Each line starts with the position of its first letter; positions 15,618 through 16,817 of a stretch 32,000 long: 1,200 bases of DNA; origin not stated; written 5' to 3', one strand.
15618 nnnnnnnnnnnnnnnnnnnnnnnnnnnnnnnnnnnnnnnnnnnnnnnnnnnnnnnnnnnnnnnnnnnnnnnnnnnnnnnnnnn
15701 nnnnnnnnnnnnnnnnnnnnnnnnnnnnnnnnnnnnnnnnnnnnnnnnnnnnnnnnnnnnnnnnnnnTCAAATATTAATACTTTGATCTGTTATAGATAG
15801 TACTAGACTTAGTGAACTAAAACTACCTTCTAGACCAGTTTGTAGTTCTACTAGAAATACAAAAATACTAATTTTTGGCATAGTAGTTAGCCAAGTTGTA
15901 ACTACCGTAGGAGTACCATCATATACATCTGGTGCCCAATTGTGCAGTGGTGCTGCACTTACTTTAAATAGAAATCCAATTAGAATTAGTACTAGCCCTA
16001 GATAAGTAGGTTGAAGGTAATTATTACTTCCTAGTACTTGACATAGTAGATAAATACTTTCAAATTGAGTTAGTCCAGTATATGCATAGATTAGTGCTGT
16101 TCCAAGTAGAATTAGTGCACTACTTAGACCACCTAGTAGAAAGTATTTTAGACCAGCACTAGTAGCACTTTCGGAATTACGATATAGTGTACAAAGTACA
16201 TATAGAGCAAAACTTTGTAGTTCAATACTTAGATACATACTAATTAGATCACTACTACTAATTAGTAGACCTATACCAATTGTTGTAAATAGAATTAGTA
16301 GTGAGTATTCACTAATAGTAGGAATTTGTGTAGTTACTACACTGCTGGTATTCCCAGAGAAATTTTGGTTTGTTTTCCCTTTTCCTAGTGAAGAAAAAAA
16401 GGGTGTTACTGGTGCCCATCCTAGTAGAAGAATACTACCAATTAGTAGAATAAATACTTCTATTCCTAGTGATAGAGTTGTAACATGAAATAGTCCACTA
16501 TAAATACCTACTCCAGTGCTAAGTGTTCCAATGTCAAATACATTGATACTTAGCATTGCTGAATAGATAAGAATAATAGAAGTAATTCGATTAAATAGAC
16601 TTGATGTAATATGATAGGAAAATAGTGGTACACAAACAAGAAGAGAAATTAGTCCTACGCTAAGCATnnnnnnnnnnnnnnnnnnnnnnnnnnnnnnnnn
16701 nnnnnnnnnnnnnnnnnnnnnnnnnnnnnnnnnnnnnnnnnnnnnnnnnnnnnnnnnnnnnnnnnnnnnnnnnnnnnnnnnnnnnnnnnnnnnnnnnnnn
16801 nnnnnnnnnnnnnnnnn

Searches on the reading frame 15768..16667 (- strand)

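Call 7: search_protein_families(library=pfam, proteins=[window:15768-16667:-], max_evalue=0.01)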
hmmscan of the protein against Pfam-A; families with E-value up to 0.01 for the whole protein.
window:15768-16667:- (299 aa): 2 families
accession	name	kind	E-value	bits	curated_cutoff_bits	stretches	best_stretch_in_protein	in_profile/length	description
PF00361.26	Proton_antipo_M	-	3.9e-32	112.1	21.5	1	138-275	1-136/294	NADH:quinone oxidoreductase/Mrp antiporter, TM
PF19455.4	DUF5993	-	0.0061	17.1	27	1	6-24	28-46/50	Family of unknown function (DUF5993)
